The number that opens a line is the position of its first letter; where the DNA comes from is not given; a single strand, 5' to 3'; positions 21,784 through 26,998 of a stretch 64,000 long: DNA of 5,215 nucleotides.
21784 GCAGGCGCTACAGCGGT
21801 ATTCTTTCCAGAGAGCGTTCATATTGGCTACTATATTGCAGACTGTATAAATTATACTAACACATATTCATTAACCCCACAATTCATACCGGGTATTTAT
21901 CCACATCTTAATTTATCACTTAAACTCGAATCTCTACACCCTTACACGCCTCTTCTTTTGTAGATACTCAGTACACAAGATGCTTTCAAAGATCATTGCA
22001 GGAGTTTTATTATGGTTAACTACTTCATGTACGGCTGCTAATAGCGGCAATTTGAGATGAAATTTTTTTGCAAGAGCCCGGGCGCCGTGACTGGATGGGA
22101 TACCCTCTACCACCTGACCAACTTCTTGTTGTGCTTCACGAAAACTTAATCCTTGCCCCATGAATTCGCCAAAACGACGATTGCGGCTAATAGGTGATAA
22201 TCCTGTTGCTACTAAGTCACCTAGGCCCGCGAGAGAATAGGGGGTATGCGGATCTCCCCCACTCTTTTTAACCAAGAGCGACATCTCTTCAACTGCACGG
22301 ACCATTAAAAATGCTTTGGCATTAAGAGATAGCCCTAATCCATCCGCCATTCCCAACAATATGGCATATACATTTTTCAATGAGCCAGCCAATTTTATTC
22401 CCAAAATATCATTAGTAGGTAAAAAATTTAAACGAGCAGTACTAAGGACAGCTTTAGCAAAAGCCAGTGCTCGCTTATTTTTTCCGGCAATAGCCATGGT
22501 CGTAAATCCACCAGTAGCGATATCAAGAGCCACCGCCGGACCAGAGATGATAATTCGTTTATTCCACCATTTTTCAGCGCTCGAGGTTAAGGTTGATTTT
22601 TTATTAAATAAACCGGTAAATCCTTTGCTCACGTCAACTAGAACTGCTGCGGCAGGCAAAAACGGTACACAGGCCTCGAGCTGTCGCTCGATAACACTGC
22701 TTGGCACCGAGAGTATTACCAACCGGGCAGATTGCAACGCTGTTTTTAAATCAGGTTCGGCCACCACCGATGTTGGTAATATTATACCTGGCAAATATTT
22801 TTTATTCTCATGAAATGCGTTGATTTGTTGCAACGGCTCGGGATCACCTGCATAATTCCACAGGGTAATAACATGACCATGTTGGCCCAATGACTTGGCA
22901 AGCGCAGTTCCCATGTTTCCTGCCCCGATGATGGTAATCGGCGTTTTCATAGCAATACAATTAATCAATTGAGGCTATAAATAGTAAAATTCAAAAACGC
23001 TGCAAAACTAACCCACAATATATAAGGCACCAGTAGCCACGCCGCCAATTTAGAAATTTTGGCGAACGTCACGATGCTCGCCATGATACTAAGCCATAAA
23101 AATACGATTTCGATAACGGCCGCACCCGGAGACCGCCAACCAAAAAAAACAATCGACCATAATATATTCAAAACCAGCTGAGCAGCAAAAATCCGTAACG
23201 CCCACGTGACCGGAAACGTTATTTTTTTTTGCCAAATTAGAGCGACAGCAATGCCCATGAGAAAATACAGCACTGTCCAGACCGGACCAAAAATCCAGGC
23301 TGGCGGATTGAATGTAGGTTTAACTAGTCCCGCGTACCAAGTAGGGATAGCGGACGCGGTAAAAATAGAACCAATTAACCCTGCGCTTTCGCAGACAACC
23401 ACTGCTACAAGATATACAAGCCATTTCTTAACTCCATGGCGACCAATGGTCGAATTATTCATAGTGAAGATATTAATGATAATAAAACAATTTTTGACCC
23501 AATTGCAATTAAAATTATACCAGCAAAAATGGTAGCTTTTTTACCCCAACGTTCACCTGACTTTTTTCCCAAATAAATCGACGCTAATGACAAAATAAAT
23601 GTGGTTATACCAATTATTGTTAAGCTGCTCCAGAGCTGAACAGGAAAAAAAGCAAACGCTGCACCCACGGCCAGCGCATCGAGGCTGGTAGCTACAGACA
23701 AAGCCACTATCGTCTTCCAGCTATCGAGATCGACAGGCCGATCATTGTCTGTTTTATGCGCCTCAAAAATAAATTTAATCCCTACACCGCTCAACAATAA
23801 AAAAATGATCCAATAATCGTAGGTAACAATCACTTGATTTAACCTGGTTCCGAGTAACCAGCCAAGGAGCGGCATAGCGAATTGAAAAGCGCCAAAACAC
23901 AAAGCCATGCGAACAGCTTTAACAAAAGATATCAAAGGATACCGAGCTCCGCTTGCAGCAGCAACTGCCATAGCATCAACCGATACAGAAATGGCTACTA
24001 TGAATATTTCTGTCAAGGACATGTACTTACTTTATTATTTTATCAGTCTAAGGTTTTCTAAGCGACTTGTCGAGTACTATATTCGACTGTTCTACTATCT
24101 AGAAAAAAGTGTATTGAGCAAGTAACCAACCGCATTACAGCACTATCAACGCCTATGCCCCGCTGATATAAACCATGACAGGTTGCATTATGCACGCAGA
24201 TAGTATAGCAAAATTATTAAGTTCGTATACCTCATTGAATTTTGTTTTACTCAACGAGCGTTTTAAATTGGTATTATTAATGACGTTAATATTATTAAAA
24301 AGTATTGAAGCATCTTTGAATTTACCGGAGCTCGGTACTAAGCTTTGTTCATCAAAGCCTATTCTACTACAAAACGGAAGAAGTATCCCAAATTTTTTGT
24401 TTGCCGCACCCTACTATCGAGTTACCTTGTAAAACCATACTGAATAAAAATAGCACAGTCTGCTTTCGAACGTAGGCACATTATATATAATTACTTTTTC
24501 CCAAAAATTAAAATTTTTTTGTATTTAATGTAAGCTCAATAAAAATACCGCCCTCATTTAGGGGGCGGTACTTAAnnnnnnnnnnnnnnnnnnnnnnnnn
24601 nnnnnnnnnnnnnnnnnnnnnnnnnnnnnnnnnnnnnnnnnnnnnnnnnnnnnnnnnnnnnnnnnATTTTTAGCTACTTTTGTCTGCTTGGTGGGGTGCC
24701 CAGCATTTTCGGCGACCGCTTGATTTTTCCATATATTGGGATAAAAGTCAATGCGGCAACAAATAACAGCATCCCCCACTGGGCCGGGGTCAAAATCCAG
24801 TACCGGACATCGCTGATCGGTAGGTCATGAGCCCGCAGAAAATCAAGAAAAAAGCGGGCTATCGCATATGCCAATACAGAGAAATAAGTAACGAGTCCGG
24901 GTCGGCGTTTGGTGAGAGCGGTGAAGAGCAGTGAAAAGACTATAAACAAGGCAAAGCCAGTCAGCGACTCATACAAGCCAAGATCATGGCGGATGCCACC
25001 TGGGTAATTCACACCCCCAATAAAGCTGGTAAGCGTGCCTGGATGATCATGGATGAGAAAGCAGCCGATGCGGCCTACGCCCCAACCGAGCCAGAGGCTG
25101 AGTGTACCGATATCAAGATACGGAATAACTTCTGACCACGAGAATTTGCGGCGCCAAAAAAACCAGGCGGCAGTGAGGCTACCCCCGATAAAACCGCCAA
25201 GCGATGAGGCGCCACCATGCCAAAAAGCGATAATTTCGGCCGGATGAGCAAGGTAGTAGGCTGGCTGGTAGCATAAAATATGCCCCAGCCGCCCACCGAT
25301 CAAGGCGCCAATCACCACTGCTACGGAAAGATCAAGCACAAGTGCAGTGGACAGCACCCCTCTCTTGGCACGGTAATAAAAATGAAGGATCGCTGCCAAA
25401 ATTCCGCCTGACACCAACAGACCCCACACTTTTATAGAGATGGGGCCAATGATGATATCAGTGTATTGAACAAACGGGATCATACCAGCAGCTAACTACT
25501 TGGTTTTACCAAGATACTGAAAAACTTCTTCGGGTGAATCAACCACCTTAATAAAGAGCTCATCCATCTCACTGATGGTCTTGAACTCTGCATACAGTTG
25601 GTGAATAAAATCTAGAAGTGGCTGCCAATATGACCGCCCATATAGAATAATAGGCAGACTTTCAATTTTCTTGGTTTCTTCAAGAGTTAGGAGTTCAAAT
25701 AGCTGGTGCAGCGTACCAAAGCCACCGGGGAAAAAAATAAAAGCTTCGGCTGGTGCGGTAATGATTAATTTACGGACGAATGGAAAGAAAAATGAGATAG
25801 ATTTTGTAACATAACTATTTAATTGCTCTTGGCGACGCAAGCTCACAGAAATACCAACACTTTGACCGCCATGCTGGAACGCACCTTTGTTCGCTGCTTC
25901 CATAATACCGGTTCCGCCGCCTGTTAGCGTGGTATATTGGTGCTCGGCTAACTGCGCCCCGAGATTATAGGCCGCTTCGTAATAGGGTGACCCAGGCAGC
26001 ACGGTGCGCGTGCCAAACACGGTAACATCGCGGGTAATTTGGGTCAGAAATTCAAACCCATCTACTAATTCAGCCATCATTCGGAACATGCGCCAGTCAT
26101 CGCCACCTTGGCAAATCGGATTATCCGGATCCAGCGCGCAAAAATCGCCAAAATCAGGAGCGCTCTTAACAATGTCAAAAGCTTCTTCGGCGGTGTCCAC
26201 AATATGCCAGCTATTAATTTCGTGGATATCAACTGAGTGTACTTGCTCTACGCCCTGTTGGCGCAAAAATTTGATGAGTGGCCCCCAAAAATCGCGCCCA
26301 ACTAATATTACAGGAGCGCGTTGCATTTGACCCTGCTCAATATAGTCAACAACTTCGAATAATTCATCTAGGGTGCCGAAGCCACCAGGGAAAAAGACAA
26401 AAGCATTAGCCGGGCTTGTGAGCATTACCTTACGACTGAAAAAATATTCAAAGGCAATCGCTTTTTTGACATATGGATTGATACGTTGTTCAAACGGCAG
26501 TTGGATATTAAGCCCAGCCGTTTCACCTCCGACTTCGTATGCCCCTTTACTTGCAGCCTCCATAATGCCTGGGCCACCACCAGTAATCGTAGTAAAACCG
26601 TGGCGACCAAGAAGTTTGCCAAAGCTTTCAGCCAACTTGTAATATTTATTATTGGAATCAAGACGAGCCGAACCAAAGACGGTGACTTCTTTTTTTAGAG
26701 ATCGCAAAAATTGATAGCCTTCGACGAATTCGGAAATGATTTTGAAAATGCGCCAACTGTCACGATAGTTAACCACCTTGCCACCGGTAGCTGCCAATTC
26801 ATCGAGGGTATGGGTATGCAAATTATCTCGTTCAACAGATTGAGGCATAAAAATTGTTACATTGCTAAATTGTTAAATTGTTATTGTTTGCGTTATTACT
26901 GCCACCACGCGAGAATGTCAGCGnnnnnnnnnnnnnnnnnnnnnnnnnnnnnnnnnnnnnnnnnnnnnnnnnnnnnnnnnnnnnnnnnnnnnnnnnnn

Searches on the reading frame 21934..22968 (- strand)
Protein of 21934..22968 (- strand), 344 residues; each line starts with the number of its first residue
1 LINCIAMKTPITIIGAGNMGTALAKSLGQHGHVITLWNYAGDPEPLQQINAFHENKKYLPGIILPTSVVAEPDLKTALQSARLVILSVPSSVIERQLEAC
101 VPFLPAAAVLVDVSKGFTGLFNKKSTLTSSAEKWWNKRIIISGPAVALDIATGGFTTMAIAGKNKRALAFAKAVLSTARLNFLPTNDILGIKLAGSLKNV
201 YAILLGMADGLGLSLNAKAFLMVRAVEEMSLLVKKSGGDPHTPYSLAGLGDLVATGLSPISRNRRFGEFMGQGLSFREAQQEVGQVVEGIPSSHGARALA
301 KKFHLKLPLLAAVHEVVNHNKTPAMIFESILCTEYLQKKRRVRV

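Call 48: search_protein_families(library=pfam, proteins=[window:21934-22968:-], max_evalue=0.00001)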
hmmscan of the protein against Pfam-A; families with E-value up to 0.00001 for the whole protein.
window:21934-22968:- (344 aa): 5 families
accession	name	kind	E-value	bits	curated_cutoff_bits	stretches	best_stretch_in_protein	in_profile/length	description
PF07479.19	NAD_Gly3P_dh_C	-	1e-41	142.9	25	1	187-327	1-141/142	NAD-dependent glycerol-3-phosphate dehydrogenase C-terminus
PF01210.29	NAD_Gly3P_dh_N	-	2.1e-34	119.2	23.1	1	11-166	2-156/158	NAD-dependent glycerol-3-phosphate dehydrogenase N-terminus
PF20618.3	GPD_NAD_C_bact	-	3.5e-17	63.1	27.6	1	247-313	1-66/66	Bacterial GPD, NAD-dependent C-terminal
PF03807.23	F420_oxidored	-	1.5e-08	35.6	21.6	1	11-115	2-93/94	NADP oxidoreductase coenzyme F420-dependent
PF03446.21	NAD_binding_2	-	4.4e-06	27.2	21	1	11-114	2-93/161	NAD binding domain of 6-phosphogluconate dehydrogenase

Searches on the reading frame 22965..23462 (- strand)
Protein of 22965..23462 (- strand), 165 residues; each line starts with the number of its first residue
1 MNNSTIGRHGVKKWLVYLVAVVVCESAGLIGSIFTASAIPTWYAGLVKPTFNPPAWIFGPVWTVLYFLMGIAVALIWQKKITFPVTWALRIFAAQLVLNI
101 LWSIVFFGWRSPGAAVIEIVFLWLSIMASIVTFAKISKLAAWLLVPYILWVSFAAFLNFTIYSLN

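Call 48: search_protein_families(library=pfam, proteins=[window:22965-23462:-], max_evalue=0.00001)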
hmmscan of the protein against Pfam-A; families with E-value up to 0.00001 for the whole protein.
window:22965-23462:- (165 aa): 1 family
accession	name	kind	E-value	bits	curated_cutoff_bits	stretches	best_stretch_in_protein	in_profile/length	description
PF03073.20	TspO_MBR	-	2.6e-48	163.9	24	1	20-162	1-144/145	TspO/MBR family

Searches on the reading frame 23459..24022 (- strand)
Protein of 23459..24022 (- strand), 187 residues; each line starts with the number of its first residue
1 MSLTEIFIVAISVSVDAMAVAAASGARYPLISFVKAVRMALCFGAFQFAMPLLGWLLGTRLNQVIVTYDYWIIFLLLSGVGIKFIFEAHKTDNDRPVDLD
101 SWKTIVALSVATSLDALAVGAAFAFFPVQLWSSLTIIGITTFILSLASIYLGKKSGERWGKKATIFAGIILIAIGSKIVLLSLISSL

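Call 49: search_protein_families(library=pfam, proteins=[window:23459-24022:-], max_evalue=0.00001)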
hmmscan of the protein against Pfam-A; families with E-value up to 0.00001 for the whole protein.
window:23459-24022:- (187 aa): 1 family
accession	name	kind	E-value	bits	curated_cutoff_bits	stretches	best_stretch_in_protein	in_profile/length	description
PF02659.21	Mntp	-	4e-44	150.5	24.4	1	33-179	4-152/152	Putative manganese efflux pump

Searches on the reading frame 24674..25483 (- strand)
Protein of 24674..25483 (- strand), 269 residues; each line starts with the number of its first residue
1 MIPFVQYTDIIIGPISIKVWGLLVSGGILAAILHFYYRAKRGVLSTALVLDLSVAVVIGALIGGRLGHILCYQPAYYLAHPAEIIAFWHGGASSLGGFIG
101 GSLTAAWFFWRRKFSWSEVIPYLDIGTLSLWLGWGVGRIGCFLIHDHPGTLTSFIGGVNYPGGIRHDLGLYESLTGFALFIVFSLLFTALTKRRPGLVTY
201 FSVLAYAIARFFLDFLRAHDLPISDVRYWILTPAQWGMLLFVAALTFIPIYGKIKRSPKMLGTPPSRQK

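Call 49: search_protein_families(library=pfam, proteins=[window:24674-25483:-], max_evalue=0.00001)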
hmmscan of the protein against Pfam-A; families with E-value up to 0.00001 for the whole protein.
window:24674-25483:- (269 aa): 1 family
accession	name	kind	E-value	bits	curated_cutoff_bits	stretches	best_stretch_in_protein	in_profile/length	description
PF01790.23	LGT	-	4.5e-39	134.6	24.9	1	12-247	6-236/240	Prolipoprotein diacylglyceryl transferase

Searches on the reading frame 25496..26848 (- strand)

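Call 49: search_protein_families(library=pfam, proteins=[window:25496-26848:-], max_evalue=0.00001)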
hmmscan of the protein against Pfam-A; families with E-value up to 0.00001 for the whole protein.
window:25496-26848:- (450 aa): 3 families
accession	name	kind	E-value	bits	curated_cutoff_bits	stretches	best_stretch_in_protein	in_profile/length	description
PF03641.19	Lysine_decarbox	-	1.6e-59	200.2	27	2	96-225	1-129/131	Possible lysine decarboxylase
PF18306.6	LDcluster4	-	3.8e-37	127.7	26.3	2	274-397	3-122/151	SLOG cluster4 family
PF02481.21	DNA_processg_A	-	8.2e-08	32.1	29.6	0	266-333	38-103/212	DNA recombination-mediator protein A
